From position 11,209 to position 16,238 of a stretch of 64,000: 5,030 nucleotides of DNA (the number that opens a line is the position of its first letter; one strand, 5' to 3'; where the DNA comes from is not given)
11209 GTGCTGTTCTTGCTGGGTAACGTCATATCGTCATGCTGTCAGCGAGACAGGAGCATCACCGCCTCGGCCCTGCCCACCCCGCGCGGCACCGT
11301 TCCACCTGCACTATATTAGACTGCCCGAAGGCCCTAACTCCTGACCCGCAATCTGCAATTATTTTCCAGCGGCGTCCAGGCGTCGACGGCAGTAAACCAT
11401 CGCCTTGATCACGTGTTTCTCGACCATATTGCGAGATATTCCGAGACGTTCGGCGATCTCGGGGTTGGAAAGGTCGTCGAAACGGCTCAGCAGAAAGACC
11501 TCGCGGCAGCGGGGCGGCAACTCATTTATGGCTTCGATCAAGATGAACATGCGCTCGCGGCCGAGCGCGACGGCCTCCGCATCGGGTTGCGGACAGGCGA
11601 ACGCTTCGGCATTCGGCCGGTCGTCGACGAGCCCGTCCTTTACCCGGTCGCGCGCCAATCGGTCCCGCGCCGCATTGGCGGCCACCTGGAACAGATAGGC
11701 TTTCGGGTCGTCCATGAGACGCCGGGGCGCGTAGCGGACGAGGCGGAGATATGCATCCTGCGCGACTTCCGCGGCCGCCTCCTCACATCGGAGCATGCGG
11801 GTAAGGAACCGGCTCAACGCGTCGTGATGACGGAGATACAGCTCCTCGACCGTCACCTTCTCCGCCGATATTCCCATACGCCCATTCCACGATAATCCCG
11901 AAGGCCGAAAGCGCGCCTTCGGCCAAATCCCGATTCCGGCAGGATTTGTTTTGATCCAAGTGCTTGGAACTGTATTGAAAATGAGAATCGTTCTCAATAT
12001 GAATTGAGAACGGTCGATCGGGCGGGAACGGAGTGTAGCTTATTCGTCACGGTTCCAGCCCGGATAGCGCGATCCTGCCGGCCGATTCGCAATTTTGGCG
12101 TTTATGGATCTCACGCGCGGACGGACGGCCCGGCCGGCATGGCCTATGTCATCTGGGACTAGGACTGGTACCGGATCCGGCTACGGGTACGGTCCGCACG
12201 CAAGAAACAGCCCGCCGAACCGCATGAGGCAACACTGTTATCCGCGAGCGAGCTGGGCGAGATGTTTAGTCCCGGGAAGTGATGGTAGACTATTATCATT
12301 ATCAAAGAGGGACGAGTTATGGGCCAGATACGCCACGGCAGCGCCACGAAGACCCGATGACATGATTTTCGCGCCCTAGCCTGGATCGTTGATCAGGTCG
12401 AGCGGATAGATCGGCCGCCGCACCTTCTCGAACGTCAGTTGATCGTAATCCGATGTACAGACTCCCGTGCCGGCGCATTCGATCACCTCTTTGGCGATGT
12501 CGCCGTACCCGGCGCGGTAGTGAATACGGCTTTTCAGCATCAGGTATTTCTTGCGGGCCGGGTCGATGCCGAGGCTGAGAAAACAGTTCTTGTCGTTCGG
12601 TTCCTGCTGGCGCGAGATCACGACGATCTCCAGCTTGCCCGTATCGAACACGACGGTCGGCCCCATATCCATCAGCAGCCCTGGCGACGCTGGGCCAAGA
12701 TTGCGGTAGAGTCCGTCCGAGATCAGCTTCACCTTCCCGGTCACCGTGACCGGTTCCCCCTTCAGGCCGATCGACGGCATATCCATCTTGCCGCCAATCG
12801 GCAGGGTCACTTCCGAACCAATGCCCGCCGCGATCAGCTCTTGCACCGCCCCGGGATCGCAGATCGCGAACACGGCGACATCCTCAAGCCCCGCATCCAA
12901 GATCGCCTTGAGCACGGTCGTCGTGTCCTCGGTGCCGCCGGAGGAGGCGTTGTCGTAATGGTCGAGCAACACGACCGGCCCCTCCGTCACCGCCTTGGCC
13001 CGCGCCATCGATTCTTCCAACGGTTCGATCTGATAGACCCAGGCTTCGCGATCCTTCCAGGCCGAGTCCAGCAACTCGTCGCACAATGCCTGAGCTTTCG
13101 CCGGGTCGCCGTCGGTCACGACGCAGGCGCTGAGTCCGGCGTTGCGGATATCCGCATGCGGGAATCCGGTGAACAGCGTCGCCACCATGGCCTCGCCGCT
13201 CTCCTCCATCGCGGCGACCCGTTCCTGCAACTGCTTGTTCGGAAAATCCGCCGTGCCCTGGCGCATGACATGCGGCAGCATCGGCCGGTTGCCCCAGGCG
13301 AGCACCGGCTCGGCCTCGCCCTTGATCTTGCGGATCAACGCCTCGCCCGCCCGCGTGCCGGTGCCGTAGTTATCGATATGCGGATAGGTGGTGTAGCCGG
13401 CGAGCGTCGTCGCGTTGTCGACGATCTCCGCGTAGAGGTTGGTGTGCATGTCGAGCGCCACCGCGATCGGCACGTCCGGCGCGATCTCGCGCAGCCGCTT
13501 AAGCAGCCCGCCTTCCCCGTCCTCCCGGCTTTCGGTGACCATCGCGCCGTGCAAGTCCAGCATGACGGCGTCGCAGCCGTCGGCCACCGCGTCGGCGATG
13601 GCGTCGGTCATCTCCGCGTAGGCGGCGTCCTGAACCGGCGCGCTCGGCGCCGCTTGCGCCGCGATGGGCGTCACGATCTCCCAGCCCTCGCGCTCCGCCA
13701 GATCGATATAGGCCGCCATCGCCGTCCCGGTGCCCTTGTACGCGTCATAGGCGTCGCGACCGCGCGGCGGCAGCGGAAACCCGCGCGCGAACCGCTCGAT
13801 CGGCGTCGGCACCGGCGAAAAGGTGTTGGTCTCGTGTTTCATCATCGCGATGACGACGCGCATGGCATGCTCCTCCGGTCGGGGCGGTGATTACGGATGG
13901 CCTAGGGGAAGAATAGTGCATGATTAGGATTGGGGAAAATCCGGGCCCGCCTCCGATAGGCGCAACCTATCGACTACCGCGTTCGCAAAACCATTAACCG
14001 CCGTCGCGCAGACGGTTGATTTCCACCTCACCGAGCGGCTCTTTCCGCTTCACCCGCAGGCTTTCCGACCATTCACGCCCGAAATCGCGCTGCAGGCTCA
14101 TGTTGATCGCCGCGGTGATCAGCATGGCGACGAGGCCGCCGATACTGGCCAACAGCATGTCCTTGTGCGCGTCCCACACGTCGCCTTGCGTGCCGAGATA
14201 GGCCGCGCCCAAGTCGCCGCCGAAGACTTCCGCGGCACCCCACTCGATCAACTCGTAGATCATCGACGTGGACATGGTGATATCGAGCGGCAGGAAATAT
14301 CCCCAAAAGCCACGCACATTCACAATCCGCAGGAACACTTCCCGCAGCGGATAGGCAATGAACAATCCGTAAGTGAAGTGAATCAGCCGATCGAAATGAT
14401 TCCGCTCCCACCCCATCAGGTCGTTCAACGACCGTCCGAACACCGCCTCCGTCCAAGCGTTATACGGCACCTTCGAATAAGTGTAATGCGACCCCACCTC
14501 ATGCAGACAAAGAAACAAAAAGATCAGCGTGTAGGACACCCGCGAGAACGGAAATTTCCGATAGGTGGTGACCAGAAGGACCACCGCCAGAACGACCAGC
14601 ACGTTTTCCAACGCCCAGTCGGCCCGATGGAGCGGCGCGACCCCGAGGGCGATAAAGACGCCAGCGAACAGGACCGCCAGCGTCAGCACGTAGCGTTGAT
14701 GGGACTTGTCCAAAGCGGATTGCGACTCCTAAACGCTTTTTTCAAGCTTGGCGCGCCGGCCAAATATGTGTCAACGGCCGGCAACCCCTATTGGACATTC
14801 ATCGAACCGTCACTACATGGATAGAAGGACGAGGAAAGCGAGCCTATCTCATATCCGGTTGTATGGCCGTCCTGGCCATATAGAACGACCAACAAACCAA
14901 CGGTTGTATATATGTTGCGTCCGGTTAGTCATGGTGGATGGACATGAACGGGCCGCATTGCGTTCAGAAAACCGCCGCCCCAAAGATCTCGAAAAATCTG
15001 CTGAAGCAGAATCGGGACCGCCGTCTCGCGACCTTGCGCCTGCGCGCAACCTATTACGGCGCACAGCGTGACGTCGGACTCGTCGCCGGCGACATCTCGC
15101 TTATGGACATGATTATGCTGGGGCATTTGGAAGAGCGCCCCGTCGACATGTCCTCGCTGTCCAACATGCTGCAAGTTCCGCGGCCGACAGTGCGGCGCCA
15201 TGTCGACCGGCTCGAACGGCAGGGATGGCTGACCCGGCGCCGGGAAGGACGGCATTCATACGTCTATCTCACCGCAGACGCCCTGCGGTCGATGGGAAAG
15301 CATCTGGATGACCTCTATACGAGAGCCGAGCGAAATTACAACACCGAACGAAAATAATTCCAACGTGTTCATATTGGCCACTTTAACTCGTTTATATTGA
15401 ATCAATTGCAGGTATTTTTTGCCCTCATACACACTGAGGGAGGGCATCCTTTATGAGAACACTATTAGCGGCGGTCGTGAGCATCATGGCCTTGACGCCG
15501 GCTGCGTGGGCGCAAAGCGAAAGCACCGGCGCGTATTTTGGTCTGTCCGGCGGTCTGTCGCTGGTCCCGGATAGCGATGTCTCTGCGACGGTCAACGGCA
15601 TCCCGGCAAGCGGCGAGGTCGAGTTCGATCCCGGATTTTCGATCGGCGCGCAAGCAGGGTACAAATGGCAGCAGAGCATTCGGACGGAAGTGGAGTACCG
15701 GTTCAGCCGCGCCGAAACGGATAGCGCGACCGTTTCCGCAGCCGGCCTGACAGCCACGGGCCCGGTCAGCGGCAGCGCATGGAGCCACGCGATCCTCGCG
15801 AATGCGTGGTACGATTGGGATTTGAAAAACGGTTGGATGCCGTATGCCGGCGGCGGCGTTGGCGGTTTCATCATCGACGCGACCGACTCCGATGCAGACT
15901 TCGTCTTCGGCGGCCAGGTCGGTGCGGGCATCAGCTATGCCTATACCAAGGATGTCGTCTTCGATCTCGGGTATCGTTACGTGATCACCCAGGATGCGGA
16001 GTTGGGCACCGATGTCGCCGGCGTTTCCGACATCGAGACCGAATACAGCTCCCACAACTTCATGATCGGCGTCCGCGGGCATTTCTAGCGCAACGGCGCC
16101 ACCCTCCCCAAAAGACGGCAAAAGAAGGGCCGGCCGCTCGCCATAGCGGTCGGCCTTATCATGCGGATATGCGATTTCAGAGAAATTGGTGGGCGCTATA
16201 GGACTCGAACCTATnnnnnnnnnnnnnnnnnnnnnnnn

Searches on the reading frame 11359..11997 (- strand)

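Call 61: search_protein_families(library=pfam, proteins=[window:11359-11997:-], max_evalue=0.0001)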
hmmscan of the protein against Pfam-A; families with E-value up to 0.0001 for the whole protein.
window:11359-11997:- (212 aa): 4 families
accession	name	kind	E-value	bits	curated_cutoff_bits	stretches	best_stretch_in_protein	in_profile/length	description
PF08281.18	Sigma70_r4_2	-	9.1e-17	60.9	25.7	1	152-200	3-51/54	Sigma-70, region 4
PF04542.20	Sigma70_r2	-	8.3e-10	38.8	24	1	53-118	1-69/71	Sigma-70 region 2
PF04545.22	Sigma70_r4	-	1.4e-08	34.6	24.1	1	156-204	1-49/50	Sigma-70, region 4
PF07638.17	Sigma70_ECF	-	3e-06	27.7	21.1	1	74-204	48-180/185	ECF sigma factor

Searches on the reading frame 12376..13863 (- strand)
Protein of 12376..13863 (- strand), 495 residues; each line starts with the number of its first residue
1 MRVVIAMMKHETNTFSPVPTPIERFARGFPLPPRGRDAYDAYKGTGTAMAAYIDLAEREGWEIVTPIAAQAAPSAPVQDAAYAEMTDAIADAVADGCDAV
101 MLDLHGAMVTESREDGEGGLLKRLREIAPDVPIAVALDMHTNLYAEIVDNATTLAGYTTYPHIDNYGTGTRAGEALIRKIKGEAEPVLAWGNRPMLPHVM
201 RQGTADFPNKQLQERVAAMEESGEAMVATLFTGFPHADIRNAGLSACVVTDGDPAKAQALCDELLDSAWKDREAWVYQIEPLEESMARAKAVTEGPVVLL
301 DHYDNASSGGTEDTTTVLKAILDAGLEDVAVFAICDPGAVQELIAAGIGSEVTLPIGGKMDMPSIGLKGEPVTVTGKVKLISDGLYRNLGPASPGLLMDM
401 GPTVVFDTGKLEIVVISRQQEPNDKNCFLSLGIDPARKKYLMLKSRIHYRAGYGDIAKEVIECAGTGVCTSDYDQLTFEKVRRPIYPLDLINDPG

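Call 26: search_protein_families(library=pfam, proteins=[window:12376-13863:-], max_evalue=0.00001)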
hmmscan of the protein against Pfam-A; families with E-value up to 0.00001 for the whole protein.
window:12376-13863:- (495 aa): 2 families
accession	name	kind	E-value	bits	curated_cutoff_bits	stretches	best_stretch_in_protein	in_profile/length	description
PF07364.17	DUF1485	-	1.9e-89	300.3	22.8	1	2-289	1-289/290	Metallopeptidase family M81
PF07171.17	MlrC_C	-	1.7e-49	168.9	27.2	1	299-479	1-177/178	MlrC C-terminus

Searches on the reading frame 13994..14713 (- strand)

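Call 26: search_protein_families(library=pfam, proteins=[window:13994-14713:-], max_evalue=0.00001)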
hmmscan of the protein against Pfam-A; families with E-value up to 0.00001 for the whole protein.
window:13994-14713:- (239 aa): 1 family
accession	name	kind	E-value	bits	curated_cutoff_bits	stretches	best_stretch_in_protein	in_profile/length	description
PF09997.14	DUF2238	-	1.4e-54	184.2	26.4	1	41-189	1-140/140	Predicted membrane protein (DUF2238)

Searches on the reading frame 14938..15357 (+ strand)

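Call 61: search_protein_families(library=pfam, proteins=[window:14938-15357:+], max_evalue=0.0001)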
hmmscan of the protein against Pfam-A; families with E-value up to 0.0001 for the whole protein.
window:14938-15357:+ (139 aa): 7 families
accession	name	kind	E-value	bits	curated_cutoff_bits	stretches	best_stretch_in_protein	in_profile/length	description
PF12802.13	MarR_2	-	1.3e-09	38.5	27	1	52-106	2-58/61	MarR family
PF25213.1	HVO_A0261_N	-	6.4e-08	32.8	35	1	60-105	16-60/86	HVO_A0261 N-terminal domain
PF01047.28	MarR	-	2.5e-06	27.7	24.6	1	66-102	15-51/59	MarR family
PF07848.18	PaaX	-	1.2e-05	25.9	24.8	1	77-113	32-68/70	PaaX-like protein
PF13545.12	HTH_Crp_2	-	1.6e-05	25.2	27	1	67-118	21-69/70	Crp-like helix-turn-helix domain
PF01978.25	TrmB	-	3.2e-05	24.1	25.6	1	64-111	18-65/68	Sugar-specific transcriptional regulator TrmB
PF09339.16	HTH_IclR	-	3.2e-05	24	22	1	65-101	13-51/52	IclR helix-turn-helix domain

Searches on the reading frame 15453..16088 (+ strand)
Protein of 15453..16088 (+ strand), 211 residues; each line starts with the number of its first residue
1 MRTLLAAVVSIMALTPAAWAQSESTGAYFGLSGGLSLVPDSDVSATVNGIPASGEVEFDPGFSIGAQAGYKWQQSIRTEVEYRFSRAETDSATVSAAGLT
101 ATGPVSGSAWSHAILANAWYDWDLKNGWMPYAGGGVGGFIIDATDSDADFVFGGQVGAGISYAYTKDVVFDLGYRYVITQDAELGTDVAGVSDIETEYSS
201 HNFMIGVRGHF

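Call 61: search_protein_families(library=pfam, proteins=[window:15453-16088:+], max_evalue=0.0001)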
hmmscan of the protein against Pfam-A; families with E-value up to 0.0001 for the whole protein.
window:15453-16088:+ (211 aa): 1 family
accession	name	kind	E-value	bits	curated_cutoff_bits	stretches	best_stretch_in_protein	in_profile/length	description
PF13505.12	OMP_b-brl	-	2.4e-17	64.1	28.7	1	7-211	2-175/175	Outer membrane protein beta-barrel domain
